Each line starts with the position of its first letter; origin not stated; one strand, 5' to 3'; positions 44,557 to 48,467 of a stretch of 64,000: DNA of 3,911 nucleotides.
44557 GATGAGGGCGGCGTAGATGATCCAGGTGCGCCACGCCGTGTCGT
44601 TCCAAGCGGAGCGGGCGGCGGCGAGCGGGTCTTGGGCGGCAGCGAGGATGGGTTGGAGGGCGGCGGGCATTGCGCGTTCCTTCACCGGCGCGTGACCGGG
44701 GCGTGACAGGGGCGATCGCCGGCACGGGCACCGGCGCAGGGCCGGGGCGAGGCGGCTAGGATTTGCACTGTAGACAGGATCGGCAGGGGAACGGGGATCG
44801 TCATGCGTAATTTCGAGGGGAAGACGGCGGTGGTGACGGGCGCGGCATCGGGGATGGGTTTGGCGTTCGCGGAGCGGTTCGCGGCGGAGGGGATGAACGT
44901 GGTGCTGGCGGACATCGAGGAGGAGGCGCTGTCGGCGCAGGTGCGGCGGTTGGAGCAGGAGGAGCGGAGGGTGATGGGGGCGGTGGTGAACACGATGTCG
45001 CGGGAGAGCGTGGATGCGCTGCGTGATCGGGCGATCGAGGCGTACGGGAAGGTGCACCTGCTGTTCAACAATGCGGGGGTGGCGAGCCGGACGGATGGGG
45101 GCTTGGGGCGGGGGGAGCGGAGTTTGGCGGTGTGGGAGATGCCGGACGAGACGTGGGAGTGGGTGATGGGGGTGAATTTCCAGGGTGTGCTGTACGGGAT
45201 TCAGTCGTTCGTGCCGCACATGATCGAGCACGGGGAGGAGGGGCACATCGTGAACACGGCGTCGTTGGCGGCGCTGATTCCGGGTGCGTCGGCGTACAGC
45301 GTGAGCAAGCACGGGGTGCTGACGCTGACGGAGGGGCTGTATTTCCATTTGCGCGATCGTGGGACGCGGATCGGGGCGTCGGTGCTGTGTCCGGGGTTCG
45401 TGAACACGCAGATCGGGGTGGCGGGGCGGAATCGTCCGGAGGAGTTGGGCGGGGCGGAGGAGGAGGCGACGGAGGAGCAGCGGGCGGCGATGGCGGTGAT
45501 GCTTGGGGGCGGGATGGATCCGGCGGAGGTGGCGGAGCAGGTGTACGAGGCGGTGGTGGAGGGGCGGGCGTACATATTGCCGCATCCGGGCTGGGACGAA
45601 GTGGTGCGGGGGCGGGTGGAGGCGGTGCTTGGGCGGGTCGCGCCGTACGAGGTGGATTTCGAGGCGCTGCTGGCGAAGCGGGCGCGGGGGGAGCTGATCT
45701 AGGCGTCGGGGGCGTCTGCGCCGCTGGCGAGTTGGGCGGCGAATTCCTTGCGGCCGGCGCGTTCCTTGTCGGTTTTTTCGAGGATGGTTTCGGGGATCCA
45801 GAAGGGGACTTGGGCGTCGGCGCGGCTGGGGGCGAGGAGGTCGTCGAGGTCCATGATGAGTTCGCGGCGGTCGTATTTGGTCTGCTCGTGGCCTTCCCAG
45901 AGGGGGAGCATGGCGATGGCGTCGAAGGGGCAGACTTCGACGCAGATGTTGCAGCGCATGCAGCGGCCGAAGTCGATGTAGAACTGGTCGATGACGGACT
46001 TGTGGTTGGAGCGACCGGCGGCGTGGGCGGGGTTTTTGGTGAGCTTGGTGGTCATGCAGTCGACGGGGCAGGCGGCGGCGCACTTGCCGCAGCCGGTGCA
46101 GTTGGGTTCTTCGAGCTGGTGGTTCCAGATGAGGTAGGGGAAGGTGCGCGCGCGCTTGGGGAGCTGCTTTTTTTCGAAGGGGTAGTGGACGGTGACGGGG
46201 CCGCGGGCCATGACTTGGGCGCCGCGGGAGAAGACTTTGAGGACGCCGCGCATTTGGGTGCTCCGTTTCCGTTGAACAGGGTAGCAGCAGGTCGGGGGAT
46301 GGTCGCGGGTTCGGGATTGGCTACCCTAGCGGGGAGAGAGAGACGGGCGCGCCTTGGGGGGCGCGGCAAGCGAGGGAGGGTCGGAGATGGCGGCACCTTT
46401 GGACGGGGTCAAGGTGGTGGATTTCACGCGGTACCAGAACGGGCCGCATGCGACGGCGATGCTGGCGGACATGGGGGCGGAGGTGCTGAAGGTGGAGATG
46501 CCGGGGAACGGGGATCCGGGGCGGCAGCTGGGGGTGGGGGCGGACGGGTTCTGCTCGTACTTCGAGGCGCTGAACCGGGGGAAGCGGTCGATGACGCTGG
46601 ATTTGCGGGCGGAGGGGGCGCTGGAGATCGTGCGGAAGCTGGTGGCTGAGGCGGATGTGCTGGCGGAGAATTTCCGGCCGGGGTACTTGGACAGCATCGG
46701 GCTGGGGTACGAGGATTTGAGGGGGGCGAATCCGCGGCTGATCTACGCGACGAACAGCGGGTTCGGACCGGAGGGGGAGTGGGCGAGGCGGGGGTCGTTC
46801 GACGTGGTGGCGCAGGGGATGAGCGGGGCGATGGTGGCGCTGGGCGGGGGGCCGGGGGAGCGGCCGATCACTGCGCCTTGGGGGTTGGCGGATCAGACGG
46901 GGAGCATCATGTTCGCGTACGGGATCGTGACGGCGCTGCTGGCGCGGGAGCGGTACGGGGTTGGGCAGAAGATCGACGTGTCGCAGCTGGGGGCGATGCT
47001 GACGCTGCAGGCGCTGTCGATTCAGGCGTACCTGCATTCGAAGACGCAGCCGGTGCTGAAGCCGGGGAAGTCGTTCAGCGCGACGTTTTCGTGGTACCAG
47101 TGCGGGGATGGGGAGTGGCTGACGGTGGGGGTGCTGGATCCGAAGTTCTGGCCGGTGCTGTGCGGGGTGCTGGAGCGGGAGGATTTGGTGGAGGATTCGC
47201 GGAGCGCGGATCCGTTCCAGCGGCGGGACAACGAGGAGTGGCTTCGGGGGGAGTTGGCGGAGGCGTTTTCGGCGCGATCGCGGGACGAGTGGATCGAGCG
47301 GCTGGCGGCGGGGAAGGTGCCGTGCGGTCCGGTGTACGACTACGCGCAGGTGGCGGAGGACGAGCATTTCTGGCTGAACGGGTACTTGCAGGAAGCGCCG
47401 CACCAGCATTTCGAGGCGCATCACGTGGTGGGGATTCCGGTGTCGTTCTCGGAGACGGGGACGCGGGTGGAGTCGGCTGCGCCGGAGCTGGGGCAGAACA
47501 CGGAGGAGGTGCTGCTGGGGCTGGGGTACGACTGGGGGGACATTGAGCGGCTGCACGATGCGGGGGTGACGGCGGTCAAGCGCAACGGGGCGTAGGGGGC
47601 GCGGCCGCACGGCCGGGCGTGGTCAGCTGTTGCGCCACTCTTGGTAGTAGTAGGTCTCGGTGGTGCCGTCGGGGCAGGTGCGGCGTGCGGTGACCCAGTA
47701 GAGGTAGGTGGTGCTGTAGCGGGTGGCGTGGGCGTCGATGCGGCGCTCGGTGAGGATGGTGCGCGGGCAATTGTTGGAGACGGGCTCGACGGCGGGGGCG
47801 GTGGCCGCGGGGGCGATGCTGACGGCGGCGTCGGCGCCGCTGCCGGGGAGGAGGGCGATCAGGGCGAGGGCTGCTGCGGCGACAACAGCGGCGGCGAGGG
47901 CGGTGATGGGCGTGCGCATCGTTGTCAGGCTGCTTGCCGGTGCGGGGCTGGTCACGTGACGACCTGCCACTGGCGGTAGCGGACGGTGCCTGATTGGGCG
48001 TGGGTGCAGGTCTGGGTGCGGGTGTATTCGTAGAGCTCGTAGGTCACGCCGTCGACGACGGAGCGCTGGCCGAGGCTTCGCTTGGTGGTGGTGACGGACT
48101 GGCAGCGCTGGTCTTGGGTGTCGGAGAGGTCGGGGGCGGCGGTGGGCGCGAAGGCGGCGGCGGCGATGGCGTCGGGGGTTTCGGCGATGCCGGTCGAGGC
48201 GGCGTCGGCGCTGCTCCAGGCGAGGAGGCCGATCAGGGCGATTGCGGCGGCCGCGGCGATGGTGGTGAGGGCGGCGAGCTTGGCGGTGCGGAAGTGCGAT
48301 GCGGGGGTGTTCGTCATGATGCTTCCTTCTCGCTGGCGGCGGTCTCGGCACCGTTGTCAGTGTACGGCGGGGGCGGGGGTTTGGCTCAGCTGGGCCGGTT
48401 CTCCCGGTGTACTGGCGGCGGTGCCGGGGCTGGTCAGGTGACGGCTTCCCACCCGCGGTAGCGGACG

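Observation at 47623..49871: Run of six ~100-120-aa secreted mini-proteins with a conserved two-Cys spacing (plus two more at 59594..60303)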

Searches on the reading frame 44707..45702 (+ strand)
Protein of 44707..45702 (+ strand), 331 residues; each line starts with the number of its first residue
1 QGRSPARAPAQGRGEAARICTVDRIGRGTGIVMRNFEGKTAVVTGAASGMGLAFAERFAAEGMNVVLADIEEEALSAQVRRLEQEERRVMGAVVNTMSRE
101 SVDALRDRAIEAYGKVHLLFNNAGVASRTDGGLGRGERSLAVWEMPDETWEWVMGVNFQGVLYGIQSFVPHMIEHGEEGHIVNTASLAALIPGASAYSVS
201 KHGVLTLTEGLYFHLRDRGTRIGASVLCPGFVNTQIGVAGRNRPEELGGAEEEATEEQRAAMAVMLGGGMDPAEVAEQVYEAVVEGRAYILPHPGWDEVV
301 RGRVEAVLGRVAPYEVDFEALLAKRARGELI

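Call 86: search_protein_families(library=pfam, max_evalue=0.00001, proteins=[window:44707-45702:+])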
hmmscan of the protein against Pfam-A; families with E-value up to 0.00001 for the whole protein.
window:44707-45702:+ (331 aa): 2 families
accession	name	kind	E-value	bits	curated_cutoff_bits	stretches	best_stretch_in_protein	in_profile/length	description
PF00106.31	adh_short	-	8.8e-44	149.8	26.6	1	39-237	1-187/195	short chain dehydrogenase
PF13561.12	adh_short_C2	-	3e-31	109.3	27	1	45-247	1-190/236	Enoyl-(Acyl carrier protein) reductase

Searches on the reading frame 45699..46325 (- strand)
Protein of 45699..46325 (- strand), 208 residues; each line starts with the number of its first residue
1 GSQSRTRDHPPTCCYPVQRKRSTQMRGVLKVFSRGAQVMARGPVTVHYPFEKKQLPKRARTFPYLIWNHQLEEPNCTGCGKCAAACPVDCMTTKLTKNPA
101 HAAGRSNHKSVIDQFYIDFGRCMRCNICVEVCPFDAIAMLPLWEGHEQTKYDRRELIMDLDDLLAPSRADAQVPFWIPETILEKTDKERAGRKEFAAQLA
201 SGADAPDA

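Call 86: search_protein_families(library=pfam, max_evalue=0.00001, proteins=[window:45699-46325:-])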
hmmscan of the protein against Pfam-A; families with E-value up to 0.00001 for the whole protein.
window:45699-46325:- (208 aa): 10 families
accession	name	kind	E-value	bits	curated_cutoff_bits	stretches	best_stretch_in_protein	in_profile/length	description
PF00037.32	Fer4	-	5.9e-13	48.5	21.1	1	116-137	2-23/24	4Fe-4S binding domain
PF12797.12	Fer4_2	-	1e-10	41.3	24.5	0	115-134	3-22/22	4Fe-4S binding domain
PF12838.12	Fer4_7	-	1.7e-10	41.7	27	1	75-136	1-52/52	4Fe-4S dicluster domain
PF13484.11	Fer4_16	-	3.6e-10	40.9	30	1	75-134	1-65/66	4Fe-4S double cluster binding domain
PF14697.11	Fer4_21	-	9e-10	39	35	0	120-139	39-59/59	4Fe-4S dicluster domain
PF13237.11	Fer4_10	-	1.5e-08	34.9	25.5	1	73-133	6-53/53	4Fe-4S dicluster domain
PF13187.11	Fer4_9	-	3.7e-08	33.7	27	1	75-137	1-52/52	4Fe-4S dicluster domain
PF25160.1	LdpA_Fe-S-bd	-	4.9e-08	33.1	27.6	0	70-93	22-45/49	LdpA Fe-S cluster-binding domain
PF12837.12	Fer4_6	-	3.6e-06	27.1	25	0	120-137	7-24/24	4Fe-4S binding domain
PF13183.11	Fer4_8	-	7.4e-06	26.8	27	0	75-134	4-66/68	4Fe-4S dicluster domain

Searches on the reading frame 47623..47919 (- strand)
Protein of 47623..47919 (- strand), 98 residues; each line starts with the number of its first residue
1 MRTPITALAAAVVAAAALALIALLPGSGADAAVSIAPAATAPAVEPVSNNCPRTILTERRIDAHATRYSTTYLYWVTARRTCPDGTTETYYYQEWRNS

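Call 7: search_protein_families(library=pfam, max_evalue=1, proteins=[window:47623-47919:-])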
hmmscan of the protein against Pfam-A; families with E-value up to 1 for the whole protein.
window:47623-47919:- (98 aa): 0 families

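Call 63: search_protein_families(library=ncbifam, max_evalue=0.1, proteins=[window:47623-47919:-])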
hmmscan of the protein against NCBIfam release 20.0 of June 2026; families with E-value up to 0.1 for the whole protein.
window:47623-47919:- (98 aa): 3 families
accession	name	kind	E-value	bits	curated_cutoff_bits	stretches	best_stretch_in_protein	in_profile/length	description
NF038083.1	CU044_5270_fam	subfamily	0.0044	16.9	100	1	3-82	30-109/284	CU044_5270 family protein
NF050032.1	Rv1733c_fam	subfamily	0.024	14.6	80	1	6-89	19-97/180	Rv1733c family protein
TIGR02598.1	TIGR02598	subfamily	0.036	14.3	51.4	1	6-50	7-51/151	Verru_Chthon cassette protein B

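Call 77: search_protein_families(library=padloc, max_evalue=0.01, proteins=[window:47623-47919:-])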
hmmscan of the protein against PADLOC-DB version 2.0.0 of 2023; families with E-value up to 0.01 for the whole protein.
window:47623-47919:- (98 aa): 0 families

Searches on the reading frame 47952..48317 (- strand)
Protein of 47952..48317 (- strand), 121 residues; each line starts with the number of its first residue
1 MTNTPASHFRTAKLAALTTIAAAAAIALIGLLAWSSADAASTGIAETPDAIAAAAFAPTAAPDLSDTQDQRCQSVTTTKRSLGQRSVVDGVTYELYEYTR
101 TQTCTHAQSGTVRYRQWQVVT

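Call 7: search_protein_families(library=pfam, max_evalue=1, proteins=[window:47952-48317:-])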
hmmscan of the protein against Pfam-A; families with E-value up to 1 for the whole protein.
window:47952-48317:- (121 aa): 0 families

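Call 41: predict_structure(alignment_id=A3)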
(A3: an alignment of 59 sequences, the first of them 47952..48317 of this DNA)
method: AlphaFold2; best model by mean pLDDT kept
length: 121 residues; sequences in the alignment: 59
mean_pLDDT: 62.6   pTM: 0.43
mean pLDDT of the five models: 62.6, 61.5, 59.5, 57.5, 56.9
residues with pLDDT >= 90: 10; 70-90: 41; 50-70: 18; < 50: 52
segments of 3 or more residues with pLDDT < 50: 1-25, 30-47, 65-67
pLDDT, mean of each block of 10 residues (from residue 1): 40 44 49 40 40 51 52 86 89 89 82 87 84
secondary structure, 60 per line:
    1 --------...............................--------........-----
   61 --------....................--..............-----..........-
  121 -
elements in order: H9-39 H48-55 E72-88 E91-104 E110-119

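Call 60: fold_search(model_id=the predicted structure, library=pdb)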
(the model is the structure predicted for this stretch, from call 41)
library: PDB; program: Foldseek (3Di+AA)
matches with E <= 10: 847; with E <= 0.001: 0
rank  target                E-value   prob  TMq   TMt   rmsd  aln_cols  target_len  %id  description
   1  3rob_A                1.3e-01  0.98  0.32  0.30   4.2        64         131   12  The crystal structure of a conserved protein from Planctomyces limnophilus DSM 3776 (released 2011-05-11)
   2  1xxp_A                2.4e-01  0.63  0.24  0.11   6.1        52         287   13  Yersinia YopH (residues 163-468) C403S binds phosphotyrosyl peptide at two sites (released 2005-03-22)
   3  1ytn                  2.6e-01  0.60  0.25  0.12   6.7        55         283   14  HYDROLASE (released 1996-11-08)
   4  6dr1                  2.7e-01  0.98  0.31  0.14   2.6        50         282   22  YopH PTP1B Chimera 2 PTPase (released 2018-08-29)
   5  6drb                  2.7e-01  0.57  0.24  0.12   6.6        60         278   17  Crystal Structure of the YopH PTP1B WPD loop Chimera 3 PTPase bound to tungstate (released 2018-08-29)
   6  3uc2_B                3.1e-01  0.94  0.26  0.25  11.1        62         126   13  Crystal structure of a DUF4426 family protein (PA0388) from Pseudomonas aeruginosa PAO1 at 2.09 A resolution (released 2011-11-23)
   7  6dt6                  3.1e-01  0.60  0.24  0.12   6.6        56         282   14  Crystal Structure of the YopH PTP1B Chimera 3 PTPase bound to vanadate (released 2018-08-29)
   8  6dr9                  3.2e-01  0.69  0.24  0.12   4.0        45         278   18  Crystal Structure of the YopH PTP1B Chimera 3 PTPase apo form (released 2018-08-29)
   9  1zup_A                3.4e-01  0.90  0.27  0.12   5.1        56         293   20  CRYSTAL STRUCTURE OF A PUTATIVE NUCLEASE WITH A RIBONUCLEASE H-LIKE MOTIF FOLD (TM1739) FROM THERMOTOGA MARITIMA AT 2. (released 2005-06-21)
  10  3uc2_A                3.8e-01  0.90  0.26  0.26  11.3        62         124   13  Crystal structure of a DUF4426 family protein (PA0388) from Pseudomonas aeruginosa PAO1 at 2.09 A resolution (released 2011-11-23)
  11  7l0i                  3.8e-01  0.51  0.24  0.11   6.8        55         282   14  Ligand-free YopH G352T (released 2021-05-12)
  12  3f99                  3.8e-01  0.47  0.23  0.11   6.5        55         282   14  W354F Yersinia enterocolitica PTPase apo form (released 2009-01-20)
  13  4n4r_B                3.8e-01  0.20  0.18  0.15   9.6        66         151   11  Structure basis of lipopolysaccharide biogenesis (released 2014-06-25)
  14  1zup_B                4.1e-01  0.87  0.26  0.12   5.3        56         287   18  CRYSTAL STRUCTURE OF A PUTATIVE NUCLEASE WITH A RIBONUCLEASE H-LIKE MOTIF FOLD (TM1739) FROM THERMOTOGA MARITIMA AT 2. (released 2005-06-21)
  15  1yts                  4.1e-01  0.66  0.25  0.12   3.7        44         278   18  A LIGAND-INDUCED CONFORMATIONAL CHANGE IN THE YERSINIA PROTEIN TYROSINE PHOSPHATASE (released 1995-07-10)
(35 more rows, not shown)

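Call 63: search_protein_families(library=ncbifam, max_evalue=0.1, proteins=[window:47952-48317:-])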
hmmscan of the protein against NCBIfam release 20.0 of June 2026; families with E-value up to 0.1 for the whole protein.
window:47952-48317:- (121 aa): 1 family
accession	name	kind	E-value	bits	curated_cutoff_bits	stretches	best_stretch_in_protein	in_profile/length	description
NF041224.1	BagC_FevH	exception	0.032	13.1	750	1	15-93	138-214/368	bagremycin/ferroverdin biosynthesis 3,4-AHBA synthase BagC/FevH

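Call 77: search_protein_families(library=padloc, max_evalue=0.01, proteins=[window:47952-48317:-])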
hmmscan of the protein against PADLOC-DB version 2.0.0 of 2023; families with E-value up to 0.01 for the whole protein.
window:47952-48317:- (121 aa): 0 families

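Call 83: search_protein_families(library=pfam, alignment_id=A3, max_evalue=1)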
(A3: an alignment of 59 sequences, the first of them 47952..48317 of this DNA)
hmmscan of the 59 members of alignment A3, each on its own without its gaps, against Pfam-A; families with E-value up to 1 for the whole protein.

A. member 1, window:47952-48317:- (121 aa): 0 families

B. families by the number of members that match (of 59 scanned): 25 families
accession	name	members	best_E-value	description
PF13567.11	DUF4131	7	0.011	Domain of unknown function (DUF4131)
PF18408.7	zf_Hakai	4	0.014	C2H2 Hakai zinc finger domain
PF19602.4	DUF6107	3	0.035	Family of unknown function (DUF6107)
PF23922.1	DUF7261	2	0.0072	Family of unknown function (DUF7261)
PF23924.1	DUF7263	2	0.0078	Family of unknown function (DUF7263)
PF20084.4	TrbK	2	0.017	Conjugative transfer region protein TrbK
PF11021.13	DUF2613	2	0.021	Protein of unknown function (DUF2613)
PF05407.19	Peptidase_C27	2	0.044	Rubella virus endopeptidase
PF10871.13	DUF2748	2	0.05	Protein of unknown function (DUF2748)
PF15055.12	DMAC1_Dmo2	2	0.089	DMAC1/Dmo2-like domain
PF00040.24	fn2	2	0.13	Fibronectin type II domain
PF13160.11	DUF3995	1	0.032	Protein of unknown function (DUF3995)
PF04823.17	Herpes_UL49_2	1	0.042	Herpesvirus UL49 tegument protein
PF02495.22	TGBp3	1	0.057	Triple gene block 3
PF16981.10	Chi-conotoxin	1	0.064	chi-Conotoxin or t superfamily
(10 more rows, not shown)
